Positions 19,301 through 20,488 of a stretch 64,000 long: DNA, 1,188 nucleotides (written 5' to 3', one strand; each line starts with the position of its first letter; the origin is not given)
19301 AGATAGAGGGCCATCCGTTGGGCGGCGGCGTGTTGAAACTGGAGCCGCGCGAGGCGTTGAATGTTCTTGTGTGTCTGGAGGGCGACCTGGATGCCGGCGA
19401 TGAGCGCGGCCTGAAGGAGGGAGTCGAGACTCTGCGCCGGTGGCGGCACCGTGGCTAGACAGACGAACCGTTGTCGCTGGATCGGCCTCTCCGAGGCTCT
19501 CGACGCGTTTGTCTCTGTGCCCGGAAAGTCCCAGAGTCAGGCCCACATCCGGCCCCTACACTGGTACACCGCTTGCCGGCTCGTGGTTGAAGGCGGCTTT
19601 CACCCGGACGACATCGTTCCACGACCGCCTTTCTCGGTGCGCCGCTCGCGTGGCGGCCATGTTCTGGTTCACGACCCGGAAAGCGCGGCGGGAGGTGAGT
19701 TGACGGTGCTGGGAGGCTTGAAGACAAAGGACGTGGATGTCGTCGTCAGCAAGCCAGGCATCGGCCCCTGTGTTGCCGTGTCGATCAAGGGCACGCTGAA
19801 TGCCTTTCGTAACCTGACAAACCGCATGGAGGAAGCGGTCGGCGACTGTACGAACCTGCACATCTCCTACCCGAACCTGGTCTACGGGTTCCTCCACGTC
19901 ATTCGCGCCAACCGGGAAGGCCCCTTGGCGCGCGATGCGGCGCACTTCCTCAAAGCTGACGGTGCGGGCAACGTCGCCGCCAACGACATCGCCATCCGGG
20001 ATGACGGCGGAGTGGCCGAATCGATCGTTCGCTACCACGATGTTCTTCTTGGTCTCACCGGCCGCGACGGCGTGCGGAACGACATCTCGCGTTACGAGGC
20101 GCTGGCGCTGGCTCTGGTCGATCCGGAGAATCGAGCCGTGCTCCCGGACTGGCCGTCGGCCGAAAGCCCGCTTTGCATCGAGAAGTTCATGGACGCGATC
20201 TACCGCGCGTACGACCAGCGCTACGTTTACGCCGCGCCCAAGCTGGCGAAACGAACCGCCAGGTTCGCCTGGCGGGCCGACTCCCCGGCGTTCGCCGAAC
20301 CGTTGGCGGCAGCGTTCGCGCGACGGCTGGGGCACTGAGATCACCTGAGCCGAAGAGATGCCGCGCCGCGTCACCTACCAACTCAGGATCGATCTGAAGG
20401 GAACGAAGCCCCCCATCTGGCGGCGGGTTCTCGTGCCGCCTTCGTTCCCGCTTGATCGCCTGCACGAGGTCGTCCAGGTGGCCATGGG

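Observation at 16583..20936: Second small accessory islet: DUF4160, lipoprotein, gamma-class N6A methyltransferase with overlapping unknown ORF, pRiA4b-ORF3-like protein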

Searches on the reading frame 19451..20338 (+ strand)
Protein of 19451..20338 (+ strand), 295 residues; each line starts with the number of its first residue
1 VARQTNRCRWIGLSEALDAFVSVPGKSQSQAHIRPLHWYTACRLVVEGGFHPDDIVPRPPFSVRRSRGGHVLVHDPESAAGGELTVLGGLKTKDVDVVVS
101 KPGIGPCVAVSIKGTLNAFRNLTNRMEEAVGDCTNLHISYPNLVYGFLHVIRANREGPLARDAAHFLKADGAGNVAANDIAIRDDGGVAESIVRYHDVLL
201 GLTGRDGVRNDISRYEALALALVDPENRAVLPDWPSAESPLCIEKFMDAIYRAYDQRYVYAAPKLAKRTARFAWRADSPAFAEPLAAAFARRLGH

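Call 3: search_protein_families(library=pfam, proteins=[window:19451-20338:+], max_evalue=0.01)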
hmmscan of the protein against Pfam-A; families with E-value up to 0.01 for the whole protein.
window:19451-20338:+ (295 aa): 0 families

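Call 4: search_protein_families(library=ncbifam, proteins=[window:19451-20338:+], max_evalue=0.01)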
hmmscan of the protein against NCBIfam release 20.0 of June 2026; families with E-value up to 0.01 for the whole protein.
window:19451-20338:+ (295 aa): 0 families

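Call 5: search_protein_families(library=padloc, proteins=[window:19451-20338:+], max_evalue=0.01)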
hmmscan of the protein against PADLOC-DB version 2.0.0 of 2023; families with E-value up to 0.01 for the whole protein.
window:19451-20338:+ (295 aa): 1 family
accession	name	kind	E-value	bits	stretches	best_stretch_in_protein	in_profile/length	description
PDLC03558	REase_II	-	0.0015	16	0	125-154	152-181/293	Type II restriction enzyme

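Call 6: search_solved_structures(query=window:19451-20338:+, max_evalue=10, show_alignments=2)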
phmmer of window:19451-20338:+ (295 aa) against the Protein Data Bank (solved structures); distinct sequences matched with E-value up to 10: 2.
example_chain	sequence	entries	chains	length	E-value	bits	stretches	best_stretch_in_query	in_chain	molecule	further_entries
3cwb_B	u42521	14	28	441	0.27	13.8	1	65-181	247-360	MITOCHONDRIAL UBIQUINOL-CYTOCHROME-C REDUCTASE COMPLEX CORE PROTEIN 2 | UBIQUINOL-CYTOCHROME-C REDUCTASE COMPLEX CORE PROTEIN 2, MITOCHONDRIAL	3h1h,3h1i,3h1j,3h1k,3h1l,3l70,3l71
8g8i_A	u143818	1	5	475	2.4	10.7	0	197-255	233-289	C3HR3_9r_shift4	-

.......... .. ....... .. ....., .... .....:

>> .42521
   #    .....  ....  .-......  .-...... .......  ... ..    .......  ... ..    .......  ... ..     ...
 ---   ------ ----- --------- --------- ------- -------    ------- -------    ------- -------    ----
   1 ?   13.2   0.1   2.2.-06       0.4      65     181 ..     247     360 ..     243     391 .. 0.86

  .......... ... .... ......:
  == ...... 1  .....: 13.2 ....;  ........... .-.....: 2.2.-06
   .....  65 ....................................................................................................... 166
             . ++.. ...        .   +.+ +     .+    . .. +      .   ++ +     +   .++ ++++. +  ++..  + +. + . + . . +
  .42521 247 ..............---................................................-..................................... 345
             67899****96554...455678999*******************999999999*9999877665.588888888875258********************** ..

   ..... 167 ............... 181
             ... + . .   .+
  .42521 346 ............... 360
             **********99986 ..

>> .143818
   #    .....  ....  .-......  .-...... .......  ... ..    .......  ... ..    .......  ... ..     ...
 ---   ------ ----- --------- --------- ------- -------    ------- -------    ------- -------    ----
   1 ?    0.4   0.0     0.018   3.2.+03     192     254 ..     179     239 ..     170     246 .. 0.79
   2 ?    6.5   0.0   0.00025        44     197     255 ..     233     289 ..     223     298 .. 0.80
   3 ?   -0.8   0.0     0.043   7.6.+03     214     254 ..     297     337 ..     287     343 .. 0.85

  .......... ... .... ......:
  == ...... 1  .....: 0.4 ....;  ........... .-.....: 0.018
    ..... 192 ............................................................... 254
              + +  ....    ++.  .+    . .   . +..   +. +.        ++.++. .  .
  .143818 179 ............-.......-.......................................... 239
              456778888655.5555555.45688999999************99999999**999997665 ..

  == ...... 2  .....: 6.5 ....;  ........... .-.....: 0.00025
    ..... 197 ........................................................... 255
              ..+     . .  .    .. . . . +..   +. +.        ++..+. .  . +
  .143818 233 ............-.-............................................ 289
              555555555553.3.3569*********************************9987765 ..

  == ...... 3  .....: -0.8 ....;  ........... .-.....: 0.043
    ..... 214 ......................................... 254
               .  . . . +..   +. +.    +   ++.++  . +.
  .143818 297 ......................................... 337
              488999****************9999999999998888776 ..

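Call 8: find_homologous_proteins(query=window:19451-20338:+, max_evalue=0.001)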
Query window:19451-20338:+ (295 aa): 2101 proteins with E <= 0.001 among 7173 candidates; the best 120 are listed.
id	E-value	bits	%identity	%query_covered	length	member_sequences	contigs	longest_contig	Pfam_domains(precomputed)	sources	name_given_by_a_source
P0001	3.7e-179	613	91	99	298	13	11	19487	-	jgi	-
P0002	1.2e-174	598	90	99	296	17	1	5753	-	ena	-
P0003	2.0e-174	597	89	99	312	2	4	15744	-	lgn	-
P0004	1.9e-171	587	88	99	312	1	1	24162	-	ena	-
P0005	6.2e-170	582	87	100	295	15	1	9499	-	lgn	-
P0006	1.2e-169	581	87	99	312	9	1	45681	-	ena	-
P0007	1.9e-169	581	86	99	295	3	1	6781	-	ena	-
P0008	2.7e-169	580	87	99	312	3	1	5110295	-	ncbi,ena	-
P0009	3.2e-169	580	88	99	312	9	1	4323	-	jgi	jgi:hypothetical protein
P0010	1.2e-168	578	87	99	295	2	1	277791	-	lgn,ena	-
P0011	5.6e-168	576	87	99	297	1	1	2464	-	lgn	-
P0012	2.7e-165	567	86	99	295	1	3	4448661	-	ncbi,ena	-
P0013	2.5e-160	551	83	99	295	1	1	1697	-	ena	-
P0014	1.3e-158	545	82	99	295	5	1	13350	-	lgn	-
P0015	1.3e-157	542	82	99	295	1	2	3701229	-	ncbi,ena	-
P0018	3.4e-136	472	100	72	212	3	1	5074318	-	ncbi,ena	-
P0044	1.6e-119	417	63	100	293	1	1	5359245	-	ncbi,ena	-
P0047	9.2e-119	414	62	97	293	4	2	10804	-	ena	-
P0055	4.1e-112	392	63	96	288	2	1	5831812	-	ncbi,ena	-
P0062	2.3e-108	380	60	99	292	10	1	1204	-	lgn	-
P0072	7.1e-102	359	55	99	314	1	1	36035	-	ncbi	ncbi:MAG: hypothetical protein AB1806_03630 [Acidobacteriota bacterium]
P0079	1.4e-100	355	55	98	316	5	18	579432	-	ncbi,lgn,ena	-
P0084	2.8e-100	354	54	97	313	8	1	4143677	-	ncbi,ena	-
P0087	4.9e-100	353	57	97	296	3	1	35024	-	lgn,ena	-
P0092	4.1e-99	350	57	96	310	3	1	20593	-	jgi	jgi:hypothetical protein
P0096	6.1e-99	349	57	100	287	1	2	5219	-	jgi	jgi:hypothetical protein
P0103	1.7e-98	348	58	100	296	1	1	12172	-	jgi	jgi:hypothetical protein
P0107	2.2e-98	347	59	97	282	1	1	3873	-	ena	-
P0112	3.0e-98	347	56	95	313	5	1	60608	-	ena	-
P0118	7.6e-98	346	56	97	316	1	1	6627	-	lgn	-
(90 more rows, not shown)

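Call 12: find_encoding_contigs(protein=P0018, flank=10000, max_places=3)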
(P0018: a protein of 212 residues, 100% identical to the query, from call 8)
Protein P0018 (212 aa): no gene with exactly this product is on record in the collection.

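Call 13: find_encoding_contigs(protein=P0008, flank=10000, max_places=3)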
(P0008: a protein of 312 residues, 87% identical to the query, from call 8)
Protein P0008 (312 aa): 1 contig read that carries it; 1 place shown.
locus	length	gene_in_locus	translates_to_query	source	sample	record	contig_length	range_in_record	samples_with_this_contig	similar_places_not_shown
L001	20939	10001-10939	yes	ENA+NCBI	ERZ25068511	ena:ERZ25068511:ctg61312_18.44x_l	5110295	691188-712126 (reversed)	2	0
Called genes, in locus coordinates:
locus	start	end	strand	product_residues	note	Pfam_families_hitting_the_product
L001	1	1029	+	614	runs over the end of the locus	-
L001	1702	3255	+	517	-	-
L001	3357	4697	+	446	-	PF13173:AAA_14, PF00702:Hydrolase (faint), PF13635:DUF4143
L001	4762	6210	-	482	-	PF13360:PQQ_2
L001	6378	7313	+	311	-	PF13641:Glyco_tranf_2_3, PF00535:Glycos_transf_2, PF13506:Glyco_transf_21, PF13632:Glyco_trans_2_3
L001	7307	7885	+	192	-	PF00132:Hexapep (weak)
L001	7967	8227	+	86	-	PF13711:DUF4160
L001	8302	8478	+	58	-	-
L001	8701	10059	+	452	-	PF22837:M_Eco57I_C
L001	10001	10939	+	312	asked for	-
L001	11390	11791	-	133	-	PF01582:TIR (weak), PF13676:TIR_2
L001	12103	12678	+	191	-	PF07929:PRiA4_ORF3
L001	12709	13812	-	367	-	PF01939:NucS_C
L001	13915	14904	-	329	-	PF00753:Lactamase_B, PF21221:B_lactamase-like_C (weak)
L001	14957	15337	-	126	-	PF01850:PIN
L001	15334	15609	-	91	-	PF02604:PhdYeFM_antitox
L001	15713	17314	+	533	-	PF00501:AMP-binding, PF13193:AMP-binding_C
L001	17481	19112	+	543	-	PF01039:Carboxyl_trans, PF03255:ACCA (faint)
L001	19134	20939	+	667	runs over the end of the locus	PF00289:Biotin_carb_N, PF02222:ATP-grasp, PF02786:CPSase_L_D2, PF07478:Dala_Dala_lig_C, PF02785:Biotin_carb_C, PF21139:BT_MCC_alpha, PF00364:Biotin_lipoyl, PF25917:BSH_RND (weak)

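Call 14: find_encoding_contigs(protein=P0044, flank=6000, max_places=2)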
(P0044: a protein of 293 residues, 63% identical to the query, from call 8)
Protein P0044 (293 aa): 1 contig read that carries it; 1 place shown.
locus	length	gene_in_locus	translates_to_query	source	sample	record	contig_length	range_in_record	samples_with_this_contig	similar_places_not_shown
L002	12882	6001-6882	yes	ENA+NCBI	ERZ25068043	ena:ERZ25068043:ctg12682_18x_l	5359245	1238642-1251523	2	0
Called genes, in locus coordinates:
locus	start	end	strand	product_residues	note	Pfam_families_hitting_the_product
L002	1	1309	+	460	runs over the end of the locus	PF00909:Ammonium_transp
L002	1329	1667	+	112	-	PF00543:P-II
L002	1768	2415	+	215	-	-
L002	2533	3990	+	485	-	PF03951:Gln-synt_N, PF00120:Gln-synt_C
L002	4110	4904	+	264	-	PF06452:CBM9_1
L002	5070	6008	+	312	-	PF22837:M_Eco57I_C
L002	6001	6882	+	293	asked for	-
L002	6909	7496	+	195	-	PF03781:FGE-sulfatase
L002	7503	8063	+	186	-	PF01327:Pep_deformylase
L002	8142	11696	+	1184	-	PF02775:TPP_enzyme_C, PF01558:POR, PF20169:DUF6537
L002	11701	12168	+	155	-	PF00583:Acetyltransf_1, PF13673:Acetyltransf_10, PF13508:Acetyltransf_7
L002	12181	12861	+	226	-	PF06026:Rib_5-P_isom_A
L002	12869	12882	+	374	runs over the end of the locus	PF03480:DctP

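Call 15: find_encoding_contigs(protein=P0084, flank=6000, max_places=2)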
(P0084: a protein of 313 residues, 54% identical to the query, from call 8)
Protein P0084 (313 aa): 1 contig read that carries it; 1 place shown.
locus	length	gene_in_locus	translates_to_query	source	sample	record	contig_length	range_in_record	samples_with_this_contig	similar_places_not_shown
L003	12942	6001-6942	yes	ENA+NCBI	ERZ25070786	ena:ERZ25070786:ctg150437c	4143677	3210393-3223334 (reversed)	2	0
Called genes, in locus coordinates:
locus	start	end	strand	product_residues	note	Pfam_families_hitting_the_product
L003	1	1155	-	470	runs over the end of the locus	PF01208:URO-D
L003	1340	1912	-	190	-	PF02325:CCB3_YggT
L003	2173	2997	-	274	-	PF03807:F420_oxidored, PF14748:P5CR_dimer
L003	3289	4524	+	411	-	PF07690:MFS_1, PF06779:MFS_4 (faint)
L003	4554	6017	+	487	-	PF02384:N6_Mtase (weak), PF22837:M_Eco57I_C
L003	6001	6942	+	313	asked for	-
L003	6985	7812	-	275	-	PF12849:PBP_like_2, PF13531:SBP_bac_11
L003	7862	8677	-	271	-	PF00005:ABC_tran, PF13304:AAA_21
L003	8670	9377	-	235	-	-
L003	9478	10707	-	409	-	PF02771:Acyl-CoA_dh_N, PF02770:Acyl-CoA_dh_M, PF00441:Acyl-CoA_dh_1, PF08028:Acyl-CoA_dh_2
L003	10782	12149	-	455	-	PF10396:TrmE_N, PF12631:MnmE_helical, PF01926:MMR_HSR1, PF02421:FeoB_N (weak)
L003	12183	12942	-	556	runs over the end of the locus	PF14849:YidC_periplas, PF02096:60KD_IMP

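Call 16: find_encoding_contigs(protein=P0079, flank=6000, max_places=3)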
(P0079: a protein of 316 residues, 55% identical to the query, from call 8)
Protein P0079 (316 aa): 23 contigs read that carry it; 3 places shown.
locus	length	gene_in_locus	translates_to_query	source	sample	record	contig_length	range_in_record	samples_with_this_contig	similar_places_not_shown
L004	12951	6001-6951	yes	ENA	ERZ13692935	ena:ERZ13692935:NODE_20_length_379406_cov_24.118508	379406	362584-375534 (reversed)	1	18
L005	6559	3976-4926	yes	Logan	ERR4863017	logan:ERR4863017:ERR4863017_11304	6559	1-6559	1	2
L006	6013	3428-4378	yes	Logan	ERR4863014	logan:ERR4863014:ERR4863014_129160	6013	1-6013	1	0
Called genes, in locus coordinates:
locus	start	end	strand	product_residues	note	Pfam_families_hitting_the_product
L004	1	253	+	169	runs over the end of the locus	PF09500:YiiD_C, PF14539:DUF4442 (weak)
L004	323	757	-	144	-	PF01641:SelR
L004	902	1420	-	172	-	-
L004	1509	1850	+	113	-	-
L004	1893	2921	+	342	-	PF00487:FA_desaturase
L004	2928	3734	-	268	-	PF12697:Abhydrolase_6, PF00561:Abhydrolase_1, PF12146:Hydrolase_4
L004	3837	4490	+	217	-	PF01596:Methyltransf_3, PF13578:Methyltransf_24, PF13649:Methyltransf_25 (weak)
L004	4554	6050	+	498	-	PF02384:N6_Mtase (faint), PF07669:Eco57I, PF22837:M_Eco57I_C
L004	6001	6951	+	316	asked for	-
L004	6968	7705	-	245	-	PF00440:TetR_N, PF17918:TetR_C_15 (weak)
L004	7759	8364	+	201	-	PF13489:Methyltransf_23, PF01135:PCMT, PF01209:Ubie_methyltran, PF13847:Methyltransf_31, PF08241:Methyltransf_11, PF08242:Methyltransf_12, PF13578:Methyltransf_24 (faint), PF13649:Methyltransf_25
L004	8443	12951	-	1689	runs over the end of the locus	PF02463:SMC_N (faint), PF03193:RsgA_GTPase (faint), PF13191:AAA_16 (faint), PF13304:AAA_21 (faint), PF13401:AAA_22 (faint), PF13476:AAA_23 (faint), PF17755:UvrA_DNA-bind, PF00005:ABC_tran (weak), +3 more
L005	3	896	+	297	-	?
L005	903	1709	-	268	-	PF12697:Abhydrolase_6, PF00561:Abhydrolase_1, PF12146:Hydrolase_4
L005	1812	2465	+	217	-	PF01596:Methyltransf_3, PF13578:Methyltransf_24, PF13649:Methyltransf_25 (weak)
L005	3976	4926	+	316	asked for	-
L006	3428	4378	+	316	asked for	-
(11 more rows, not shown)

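Call 17: predict_structure(alignment_id=A1)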
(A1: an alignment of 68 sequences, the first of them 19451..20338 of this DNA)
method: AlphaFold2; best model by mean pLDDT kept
length: 295 residues; sequences in the alignment: 68
mean_pLDDT: 92.6   pTM: 0.91
mean pLDDT of the five models: 92.6, 92.2, 92.1, 90.2, 72.8
residues with pLDDT >= 90: 237; 70-90: 51; 50-70: 5; < 50: 2
segments of 3 or more residues with pLDDT < 50: none
pLDDT, mean of each block of 10 residues (from residue 1): 74 96 76 95 98 98 93 97 86 93 96 94 89 92 96 96 91 96 96 95 85 93 95 93 96 95 93 96 96 87
secondary structure, 60 per line:
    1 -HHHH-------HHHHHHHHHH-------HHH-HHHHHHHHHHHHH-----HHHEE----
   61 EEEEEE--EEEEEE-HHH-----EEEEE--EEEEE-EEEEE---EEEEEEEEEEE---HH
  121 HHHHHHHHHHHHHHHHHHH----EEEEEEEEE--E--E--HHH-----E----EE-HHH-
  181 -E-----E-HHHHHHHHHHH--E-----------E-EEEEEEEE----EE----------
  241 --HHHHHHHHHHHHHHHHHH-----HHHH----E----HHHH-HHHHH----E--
elements in order: H2-5 H13-22 H34-46 E61-66 E69-74 E84-88 E91-95 E97-101 E105-115 H119-139 E144-152 H190-200 E217-224 H243-260 H266-269 H279-282 H284-288
